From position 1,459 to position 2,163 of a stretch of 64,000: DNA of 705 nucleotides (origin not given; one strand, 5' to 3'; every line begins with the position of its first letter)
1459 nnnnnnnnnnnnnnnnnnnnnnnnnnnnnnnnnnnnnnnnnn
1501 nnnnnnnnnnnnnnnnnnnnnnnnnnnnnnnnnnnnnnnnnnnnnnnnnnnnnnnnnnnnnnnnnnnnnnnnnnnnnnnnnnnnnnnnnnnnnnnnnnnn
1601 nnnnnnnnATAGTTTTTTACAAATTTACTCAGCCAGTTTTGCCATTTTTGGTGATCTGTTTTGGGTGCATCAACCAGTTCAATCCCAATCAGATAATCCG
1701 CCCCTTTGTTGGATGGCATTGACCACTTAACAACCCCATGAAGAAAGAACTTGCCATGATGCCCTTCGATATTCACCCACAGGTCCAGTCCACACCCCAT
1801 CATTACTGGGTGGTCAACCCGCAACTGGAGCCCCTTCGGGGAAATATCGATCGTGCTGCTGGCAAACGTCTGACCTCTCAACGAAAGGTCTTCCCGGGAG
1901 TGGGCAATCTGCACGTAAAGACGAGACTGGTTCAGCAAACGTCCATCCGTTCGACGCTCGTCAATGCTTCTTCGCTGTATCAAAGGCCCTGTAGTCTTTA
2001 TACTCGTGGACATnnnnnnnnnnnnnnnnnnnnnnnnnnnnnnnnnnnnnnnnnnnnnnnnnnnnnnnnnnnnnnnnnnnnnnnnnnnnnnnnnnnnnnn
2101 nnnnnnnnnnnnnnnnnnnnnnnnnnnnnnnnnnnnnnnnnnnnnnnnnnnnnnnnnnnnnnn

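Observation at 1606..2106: PilZ c-di-GMP receptor gene inserted antisense inside the rnf operon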

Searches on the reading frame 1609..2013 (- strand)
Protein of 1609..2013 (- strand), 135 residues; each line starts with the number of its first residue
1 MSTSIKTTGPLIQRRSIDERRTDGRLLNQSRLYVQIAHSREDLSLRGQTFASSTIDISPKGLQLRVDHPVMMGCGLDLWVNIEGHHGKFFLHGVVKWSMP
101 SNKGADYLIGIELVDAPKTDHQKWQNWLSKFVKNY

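Call 3: search_protein_families(library=pfam, proteins=[window:1609-2013:-], max_evalue=0.1)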
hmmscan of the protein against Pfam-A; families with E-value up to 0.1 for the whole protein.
window:1609-2013:- (135 aa): 1 family
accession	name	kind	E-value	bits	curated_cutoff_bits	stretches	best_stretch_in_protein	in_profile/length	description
PF07238.19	PilZ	-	1e-07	32.6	22.5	1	42-128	15-100/102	PilZ domain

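Call 4: search_protein_families(library=ncbifam, proteins=[window:1609-2013:-], max_evalue=0.1)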
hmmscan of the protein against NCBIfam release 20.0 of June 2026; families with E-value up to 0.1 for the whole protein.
window:1609-2013:- (135 aa): 1 family
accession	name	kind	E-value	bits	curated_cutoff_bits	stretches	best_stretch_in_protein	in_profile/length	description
TIGR02266.1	gmx_TIGR02266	paralog_domain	9.2e-09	35.4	68.7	1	47-128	14-95/96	TIGR02266 family protein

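Call 5: find_homologous_proteins(query=window:1609-2013:-, max_evalue=0.001)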
Query window:1609-2013:- (135 aa): 2 proteins with E <= 0.001 among 4 candidates.
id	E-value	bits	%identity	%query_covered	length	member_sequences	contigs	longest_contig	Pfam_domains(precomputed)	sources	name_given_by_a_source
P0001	5.9e-85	300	99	100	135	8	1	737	PF07238.20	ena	-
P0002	1.7e-29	120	46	95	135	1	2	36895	PF07238.20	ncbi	-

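Call 6: find_encoding_contigs(protein=window:1609-2013:-, flank=10000, max_places=6)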
Protein window:1609-2013:- (135 aa): 7 contigs read that carry it; 5 places shown.
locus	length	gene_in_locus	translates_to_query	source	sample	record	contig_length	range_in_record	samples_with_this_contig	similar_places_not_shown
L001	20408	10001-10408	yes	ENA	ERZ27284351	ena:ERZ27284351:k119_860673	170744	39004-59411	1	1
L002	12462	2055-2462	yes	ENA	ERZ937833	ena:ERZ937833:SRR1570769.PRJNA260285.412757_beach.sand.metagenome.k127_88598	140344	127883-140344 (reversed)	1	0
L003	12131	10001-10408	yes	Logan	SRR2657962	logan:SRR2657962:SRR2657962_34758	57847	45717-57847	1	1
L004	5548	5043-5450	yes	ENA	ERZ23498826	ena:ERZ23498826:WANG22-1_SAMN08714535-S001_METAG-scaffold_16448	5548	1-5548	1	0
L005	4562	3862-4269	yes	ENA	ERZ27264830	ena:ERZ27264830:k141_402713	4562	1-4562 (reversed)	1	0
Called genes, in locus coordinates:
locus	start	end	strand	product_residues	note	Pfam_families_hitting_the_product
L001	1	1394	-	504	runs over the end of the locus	PF00501:AMP-binding, PF13193:AMP-binding_C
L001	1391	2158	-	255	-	PF00561:Abhydrolase_1, PF12146:Hydrolase_4 (weak), PF12697:Abhydrolase_6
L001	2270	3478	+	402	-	PF02771:Acyl-CoA_dh_N, PF02770:Acyl-CoA_dh_M, PF00441:Acyl-CoA_dh_1, PF08028:Acyl-CoA_dh_2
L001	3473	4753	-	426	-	PF07690:MFS_1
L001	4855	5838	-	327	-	-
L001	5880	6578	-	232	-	PF00483:NTP_transferase, PF12804:NTP_transf_3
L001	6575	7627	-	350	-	PF01636:APH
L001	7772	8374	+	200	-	PF07437:YfaZ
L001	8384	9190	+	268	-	PF01503:PRA-PH (faint), PF03819:MazG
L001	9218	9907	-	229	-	PF02508:Rnf-Nqr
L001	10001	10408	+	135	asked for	PF07238:PilZ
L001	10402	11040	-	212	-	PF04205:FMN_bind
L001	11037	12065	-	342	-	PF03116:NQR2_RnfD_RnfE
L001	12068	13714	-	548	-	PF13375:RnfC_N, PF01512:Complex1_51K, PF10531:SLBB, PF12797:Fer4_2 (faint), PF12838:Fer4_7 (weak), PF13183:Fer4_8, PF13187:Fer4_9 (weak), PF13237:Fer4_10 (faint), +1 more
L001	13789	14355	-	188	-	PF12838:Fer4_7 (faint), PF04060:FeS, PF12797:Fer4_2 (faint), PF00037:Fer4, PF12837:Fer4_6 (weak), PF13237:Fer4_10, PF14697:Fer4_21, PF25160:LdpA_Fe-S-bd (weak)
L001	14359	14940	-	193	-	PF02508:Rnf-Nqr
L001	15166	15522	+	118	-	PF02152:FolB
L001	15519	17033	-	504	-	PF00392:GntR, PF00155:Aminotran_1_2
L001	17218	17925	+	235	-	PF01965:DJ-1_PfpI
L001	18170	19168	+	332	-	PF01136:Peptidase_U32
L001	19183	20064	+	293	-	PF01136:Peptidase_U32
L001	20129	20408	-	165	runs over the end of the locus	PF02036:SCP2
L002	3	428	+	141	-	?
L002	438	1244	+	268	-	PF01503:PRA-PH (faint), PF03819:MazG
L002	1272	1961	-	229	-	PF02508:Rnf-Nqr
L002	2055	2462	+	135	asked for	PF07238:PilZ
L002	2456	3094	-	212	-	PF04205:FMN_bind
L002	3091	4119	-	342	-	PF03116:NQR2_RnfD_RnfE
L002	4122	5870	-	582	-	PF13375:RnfC_N, PF01512:Complex1_51K, PF10531:SLBB, PF12797:Fer4_2 (faint), PF13534:Fer4_17 (faint), PF12838:Fer4_7 (weak), PF13183:Fer4_8, PF13187:Fer4_9 (weak), +1 more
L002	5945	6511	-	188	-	PF12838:Fer4_7 (faint), PF04060:FeS, PF12797:Fer4_2 (faint), PF00037:Fer4, PF12837:Fer4_6 (weak), PF13237:Fer4_10, PF14697:Fer4_21, PF25160:LdpA_Fe-S-bd (weak)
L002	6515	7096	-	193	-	PF02508:Rnf-Nqr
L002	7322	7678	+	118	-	PF02152:FolB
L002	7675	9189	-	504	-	PF00392:GntR, PF00155:Aminotran_1_2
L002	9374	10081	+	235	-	PF01965:DJ-1_PfpI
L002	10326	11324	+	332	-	PF01136:Peptidase_U32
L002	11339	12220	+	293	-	PF01136:Peptidase_U32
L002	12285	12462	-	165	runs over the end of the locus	PF02036:SCP2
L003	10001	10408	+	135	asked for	PF07238:PilZ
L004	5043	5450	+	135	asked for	PF07238:PilZ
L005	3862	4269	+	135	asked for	PF07238:PilZ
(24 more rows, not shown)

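Call 7: find_encoding_contigs(protein=P0002, flank=10000, max_places=6)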
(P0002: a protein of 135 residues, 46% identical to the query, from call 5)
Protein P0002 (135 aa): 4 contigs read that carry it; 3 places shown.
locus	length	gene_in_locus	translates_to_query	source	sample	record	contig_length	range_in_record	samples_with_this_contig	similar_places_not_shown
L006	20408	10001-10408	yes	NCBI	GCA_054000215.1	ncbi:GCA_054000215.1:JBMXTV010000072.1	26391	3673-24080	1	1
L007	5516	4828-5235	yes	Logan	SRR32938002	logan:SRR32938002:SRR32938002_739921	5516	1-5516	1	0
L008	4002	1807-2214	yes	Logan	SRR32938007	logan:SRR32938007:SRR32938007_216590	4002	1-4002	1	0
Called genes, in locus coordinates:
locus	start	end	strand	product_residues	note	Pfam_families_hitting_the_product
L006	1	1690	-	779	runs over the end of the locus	PF02771:Acyl-CoA_dh_N, PF00441:Acyl-CoA_dh_1, PF02771:Acyl-CoA_dh_N, PF02770:Acyl-CoA_dh_M, PF00441:Acyl-CoA_dh_1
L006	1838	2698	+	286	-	PF00106:adh_short, PF08659:KR, PF13561:adh_short_C2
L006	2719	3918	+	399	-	PF07690:MFS_1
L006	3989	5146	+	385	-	PF01306:LacY_symp, PF03825:Nuc_H_symport, PF07690:MFS_1, PF12832:MFS_1_like, PF01306:LacY_symp (weak)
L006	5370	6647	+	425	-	PF11871:DUF3391, PF13487:HD_5, PF01966:HD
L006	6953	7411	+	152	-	PF08534:Redoxin, PF00578:AhpC-TSA, PF00085:Thioredoxin, PF00255:GSHPx (weak), PF13098:Thioredoxin_2 (weak), PF13905:Thioredoxin_8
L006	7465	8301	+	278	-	PF01656:CbiA, PF09140:MipZ, PF10609:ParA, PF13614:AAA_31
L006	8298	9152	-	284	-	PF02668:TauD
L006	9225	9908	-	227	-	PF02508:Rnf-Nqr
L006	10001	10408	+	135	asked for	PF07238:PilZ (weak)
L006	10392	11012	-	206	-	PF04205:FMN_bind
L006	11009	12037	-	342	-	PF03116:NQR2_RnfD_RnfE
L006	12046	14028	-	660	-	PF13375:RnfC_N, PF01512:Complex1_51K, PF10531:SLBB, PF13237:Fer4_10 (faint), PF12838:Fer4_7 (weak), PF13183:Fer4_8 (faint)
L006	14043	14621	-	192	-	PF12838:Fer4_7 (faint), PF04060:FeS, PF12797:Fer4_2 (faint), PF00037:Fer4 (weak), PF13237:Fer4_10 (weak), PF14697:Fer4_21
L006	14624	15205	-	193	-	PF02508:Rnf-Nqr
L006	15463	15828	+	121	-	PF02152:FolB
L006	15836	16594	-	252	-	PF23441:SDR, PF00106:adh_short, PF13561:adh_short_C2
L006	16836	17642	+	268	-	PF02673:BacA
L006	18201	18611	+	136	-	-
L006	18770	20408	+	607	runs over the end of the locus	PF00009:GTP_EFTU, PF22042:EF-G_D2, PF03144:GTP_EFTU_D2, PF00679:EFG_C, PF21018:BipA_C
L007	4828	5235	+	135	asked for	PF07238:PilZ (weak)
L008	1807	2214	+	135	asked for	PF07238:PilZ (weak)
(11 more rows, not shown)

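Call 16: find_related_loci(query=A1, collection=metagenome_contigs, flank=4000)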
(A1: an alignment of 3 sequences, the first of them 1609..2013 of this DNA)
Query A1 (135 aa) in metagenome_contigs; peptide patterns used: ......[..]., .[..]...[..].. (x = any residue, [..] = any of these).
220 stretches matched a pattern; 1 encode a relative of the query (tblastn E <= 1e-3); 1 distinct loci.
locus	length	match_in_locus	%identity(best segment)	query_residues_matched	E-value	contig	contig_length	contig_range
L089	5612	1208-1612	99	1-135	4e-92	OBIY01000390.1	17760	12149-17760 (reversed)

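Call 23: search_protein_representatives(alignment_id=A2)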
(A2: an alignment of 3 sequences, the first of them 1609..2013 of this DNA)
Query: 3 sequences, 135 profile positions. Proteins with E-value up to 0.001 (for the whole library): 513; up to 1e-10: 97; up to 1e-30: 2. The best 150 are listed.
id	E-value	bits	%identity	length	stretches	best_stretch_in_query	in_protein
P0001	3.3e-79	279.5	-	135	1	1-135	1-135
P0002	8.9e-66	236.0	-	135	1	1-134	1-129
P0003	1.5e-22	96.1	-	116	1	18-128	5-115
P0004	6.8e-22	94.0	-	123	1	19-129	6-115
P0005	7.9e-21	90.5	-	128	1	18-130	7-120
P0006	4.1e-20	88.2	-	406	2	19-128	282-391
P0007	1.0e-19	86.9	-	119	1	16-126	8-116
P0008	1.4e-18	83.3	-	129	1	16-128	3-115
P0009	1.6e-18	83.0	-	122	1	19-127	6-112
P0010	2.3e-18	82.5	-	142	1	4-126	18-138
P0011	2.6e-18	82.4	-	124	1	15-129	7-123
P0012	3.1e-18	82.1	-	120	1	14-126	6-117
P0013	6.2e-18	81.1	-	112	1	18-126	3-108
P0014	1.5e-17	79.9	-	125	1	19-126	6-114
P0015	2.3e-17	79.3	-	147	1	13-129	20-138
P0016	2.6e-17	79.1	-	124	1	17-126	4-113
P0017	3.0e-17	78.9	-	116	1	18-125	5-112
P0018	1.1e-16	77.1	-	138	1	9-126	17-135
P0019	1.3e-16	76.8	-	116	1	19-127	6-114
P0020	2.4e-16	76.0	-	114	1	19-126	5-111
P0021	3.3e-16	75.6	-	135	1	18-133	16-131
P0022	4.5e-16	75.1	-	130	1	19-128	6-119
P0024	6.1e-16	74.7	-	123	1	18-128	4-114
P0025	9.5e-16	74.1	-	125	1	19-129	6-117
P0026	9.6e-16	74.0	-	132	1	19-126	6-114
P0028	1.4e-15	73.6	-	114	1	16-126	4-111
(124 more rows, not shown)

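Call 25: find_encoding_contigs(protein=P0003, flank=5000, max_places=3)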
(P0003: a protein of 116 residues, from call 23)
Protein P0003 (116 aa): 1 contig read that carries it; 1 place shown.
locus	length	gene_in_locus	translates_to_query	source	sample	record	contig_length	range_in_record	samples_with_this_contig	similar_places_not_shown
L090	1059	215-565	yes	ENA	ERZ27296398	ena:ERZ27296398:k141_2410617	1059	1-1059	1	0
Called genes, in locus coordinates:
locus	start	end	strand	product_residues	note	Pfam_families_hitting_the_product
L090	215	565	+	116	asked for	PF07238:PilZ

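Call 26: find_encoding_contigs(protein=P0007, flank=6000, max_places=3)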
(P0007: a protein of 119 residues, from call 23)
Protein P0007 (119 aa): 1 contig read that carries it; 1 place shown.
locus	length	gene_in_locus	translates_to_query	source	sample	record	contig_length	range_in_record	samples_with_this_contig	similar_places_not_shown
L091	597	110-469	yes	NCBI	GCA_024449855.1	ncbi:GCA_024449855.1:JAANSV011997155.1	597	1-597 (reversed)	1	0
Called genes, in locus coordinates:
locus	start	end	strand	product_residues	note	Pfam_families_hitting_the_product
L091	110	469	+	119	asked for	PF07238:PilZ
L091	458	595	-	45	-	?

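Call 27: find_encoding_contigs(protein=P0010, flank=6000, max_places=3)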
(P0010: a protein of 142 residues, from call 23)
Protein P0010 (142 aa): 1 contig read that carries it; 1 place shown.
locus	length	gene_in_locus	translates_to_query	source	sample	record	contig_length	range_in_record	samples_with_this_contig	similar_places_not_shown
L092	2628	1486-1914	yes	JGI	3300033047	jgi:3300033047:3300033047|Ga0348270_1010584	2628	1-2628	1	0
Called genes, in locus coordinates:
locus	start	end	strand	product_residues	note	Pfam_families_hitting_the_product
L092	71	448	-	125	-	PF04892:VanZ-LLP1 (weak)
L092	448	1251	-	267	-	PF00215:OMPdecase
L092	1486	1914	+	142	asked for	PF07238:PilZ (weak)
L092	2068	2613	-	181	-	PF01638:HxlR (weak)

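Call 28: predict_structure(alignment_id=A2)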
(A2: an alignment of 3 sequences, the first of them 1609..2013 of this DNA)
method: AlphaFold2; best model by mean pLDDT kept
length: 135 residues; sequences in the alignment: 3
mean_pLDDT: 72.5   pTM: 0.65
mean pLDDT of the five models: 72.5, 64.0, 54.4, 52.1, 36.6
residues with pLDDT >= 90: 23; 70-90: 69; 50-70: 12; < 50: 31
segments of 3 or more residues with pLDDT < 50: 1-29
pLDDT, mean of each block of 10 residues (from residue 1): 35 36 44 84 83 77 88 90 73 92 80 87 82 56
secondary structure, 60 per line:
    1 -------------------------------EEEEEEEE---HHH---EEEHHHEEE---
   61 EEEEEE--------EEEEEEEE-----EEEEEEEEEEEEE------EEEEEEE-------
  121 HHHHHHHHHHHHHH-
elements in order: E32-39 E49-51 E55-57 E61-66 E75-82 E88-100 E107-113 H121-134

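Call 30: search_solved_structures(query=A2, max_evalue=1, show_alignments=2)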
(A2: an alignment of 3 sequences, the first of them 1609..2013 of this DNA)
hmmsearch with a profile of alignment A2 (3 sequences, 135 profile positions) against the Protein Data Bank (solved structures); distinct sequences matched with E-value up to 1: 0.

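Call 32: fold_search(model_id=the predicted structure, library=pdb)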
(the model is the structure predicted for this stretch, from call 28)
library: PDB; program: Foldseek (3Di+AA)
matches with E <= 10: 618; with E <= 0.001: 0
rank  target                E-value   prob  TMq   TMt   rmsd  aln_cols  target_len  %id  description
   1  5ked_B                1.1e-02  1.00  0.52  0.34  10.8       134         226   19  Structure of the 2.65 Angstrom P2(1) crystal of K. pneumonia MrkH (released 2016-08-17)
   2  5vx6_A                1.2e-02  1.00  0.55  0.38   3.5       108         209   17  Structure of Bacillus subtilis Inhibitor of motility (MotI/DgrA) (released 2017-11-22)
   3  5kec_D                1.5e-02  1.00  0.53  0.35  11.1       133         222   20  Structure of K. pneumonia MrkH in its apo state. (released 2016-08-17)
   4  5ked_A                1.8e-02  1.00  0.52  0.33   3.9       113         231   18  Structure of the 2.65 Angstrom P2(1) crystal of K. pneumonia MrkH (released 2016-08-17)
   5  5kgo_A                2.5e-02  1.00  0.46  0.31   5.1       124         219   17  Structure of K. pneumonia MrkH-c-di-GMP complex (released 2016-08-17)
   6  5kgo_D                3.2e-02  1.00  0.48  0.31   4.9       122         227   17  Structure of K. pneumonia MrkH-c-di-GMP complex (released 2016-08-17)
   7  5vx6_B                3.8e-02  1.00  0.54  0.37   3.7       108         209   18  Structure of Bacillus subtilis Inhibitor of motility (MotI/DgrA) (released 2017-11-22)
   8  9o5m_A                4.2e-02  0.98  0.36  0.33   4.4       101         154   13  Prenylated-FMN maturase PhdC from Mycolicibacterium fortuitum bound to prenylated flavin mononucleotide in the P1 spac (released 2026-02-18)
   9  4xrn_C                4.4e-02  1.00  0.54  0.65   3.2       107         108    8  Pilz domain with c-di-gmp of a protein from Pseudomonas aeruginosa (released 2016-02-03)
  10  3rqa_C                4.7e-02  1.00  0.43  0.34   4.4        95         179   12  The Crystal Structure of a Pathogenic Protein from the Xanthomonas campestris Reveals a New Tetrameric PilZ Domain Sel (released 2012-03-14)
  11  7mie                  4.7e-02  0.98  0.39  0.25   6.1       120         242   13  Crystal structure of the Borreliella burgdorferi PlzA protein in complex with c-di-GMP (released 2021-06-30)
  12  3ph1_C                4.9e-02  1.00  0.47  0.35   3.7        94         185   12  The Crystal Structure of a Pathogenic Protein from the Xanthomonas campestris Reveals a New Tetrameric PilZ Domain Sel (released 2011-04-13)
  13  9nk1                  4.9e-02  0.99  0.40  0.36   4.5        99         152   13  Prenylated-FMN maturase PhdC from Mycolicibacterium fortuitum bound to flavin mononucleotide (released 2026-02-18)
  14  3pft_B                5.8e-02  0.97  0.37  0.32   5.8       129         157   12  Crystal Structure of Untagged C54A Mutant Flavin Reductase (DszD) in Complex with FMN From Mycobacterium goodii (released 2011-11-02)
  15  9nk3                  6.1e-02  0.97  0.37  0.33   4.9       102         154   14  Prenylated-FMN maturase PhdC E45A mutant from Mycolicibacterium fortuitum (apo) (released 2026-02-18)
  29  4f07_K                1.3e-01  0.93  0.37  0.33   6.8       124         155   10  Structure of the Styrene Monooxygenase Flavin Reductase (SMOB) from Pseudomonas putida S12 (released 2013-05-08)
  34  4f07_E                1.8e-01  0.91  0.37  0.34   5.7       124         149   10  Structure of the Styrene Monooxygenase Flavin Reductase (SMOB) from Pseudomonas putida S12 (released 2013-05-08)
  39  4f07_A                2.0e-01  0.93  0.38  0.35   5.3       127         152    9  Structure of the Styrene Monooxygenase Flavin Reductase (SMOB) from Pseudomonas putida S12 (released 2013-05-08)
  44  4f07_D                2.4e-01  0.84  0.36  0.33   5.7       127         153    9  Structure of the Styrene Monooxygenase Flavin Reductase (SMOB) from Pseudomonas putida S12 (released 2013-05-08)
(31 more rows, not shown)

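Call 33: list_cluster_members(proteins=[P0004, P0005, P0008, P0009, P0011, P0012, P0013, P0014, P0015, P0016])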
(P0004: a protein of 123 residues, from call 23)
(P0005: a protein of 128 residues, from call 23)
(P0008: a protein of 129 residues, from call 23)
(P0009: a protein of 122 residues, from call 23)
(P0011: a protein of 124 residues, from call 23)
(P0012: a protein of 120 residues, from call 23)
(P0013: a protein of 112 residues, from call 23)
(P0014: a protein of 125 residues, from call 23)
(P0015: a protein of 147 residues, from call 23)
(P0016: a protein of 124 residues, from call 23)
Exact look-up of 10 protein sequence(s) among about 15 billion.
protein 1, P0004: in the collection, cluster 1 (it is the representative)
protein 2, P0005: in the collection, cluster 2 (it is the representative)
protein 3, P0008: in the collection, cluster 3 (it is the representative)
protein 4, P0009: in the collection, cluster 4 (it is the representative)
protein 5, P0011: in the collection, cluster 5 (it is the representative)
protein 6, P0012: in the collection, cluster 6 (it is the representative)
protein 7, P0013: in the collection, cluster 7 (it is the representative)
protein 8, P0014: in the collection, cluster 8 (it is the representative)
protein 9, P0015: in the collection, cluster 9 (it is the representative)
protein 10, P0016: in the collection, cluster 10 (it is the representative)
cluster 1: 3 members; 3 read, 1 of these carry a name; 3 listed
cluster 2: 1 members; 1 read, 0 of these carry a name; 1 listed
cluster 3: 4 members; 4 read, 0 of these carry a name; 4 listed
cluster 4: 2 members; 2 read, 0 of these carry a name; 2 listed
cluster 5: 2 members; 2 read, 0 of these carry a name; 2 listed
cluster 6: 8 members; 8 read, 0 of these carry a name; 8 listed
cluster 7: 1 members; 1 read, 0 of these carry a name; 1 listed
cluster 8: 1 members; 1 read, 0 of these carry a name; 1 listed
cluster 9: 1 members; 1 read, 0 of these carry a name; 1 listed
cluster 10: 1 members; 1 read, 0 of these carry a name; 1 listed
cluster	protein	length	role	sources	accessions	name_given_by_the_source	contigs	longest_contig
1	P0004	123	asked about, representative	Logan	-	-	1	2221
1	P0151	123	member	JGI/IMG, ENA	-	hypothetical protein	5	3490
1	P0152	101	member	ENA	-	-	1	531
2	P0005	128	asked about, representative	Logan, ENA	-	-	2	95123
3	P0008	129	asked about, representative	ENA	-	-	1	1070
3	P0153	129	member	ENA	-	-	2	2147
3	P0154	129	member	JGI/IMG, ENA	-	-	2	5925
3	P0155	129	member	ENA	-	-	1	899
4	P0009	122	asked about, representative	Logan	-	-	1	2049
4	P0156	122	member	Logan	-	-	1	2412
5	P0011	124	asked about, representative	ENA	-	-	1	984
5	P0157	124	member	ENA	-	-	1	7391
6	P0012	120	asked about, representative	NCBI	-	-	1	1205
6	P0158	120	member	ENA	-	-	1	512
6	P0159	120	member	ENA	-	-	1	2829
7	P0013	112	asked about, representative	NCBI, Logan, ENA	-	-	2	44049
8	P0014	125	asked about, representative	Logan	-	-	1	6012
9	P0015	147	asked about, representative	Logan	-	-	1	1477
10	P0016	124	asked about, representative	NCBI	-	-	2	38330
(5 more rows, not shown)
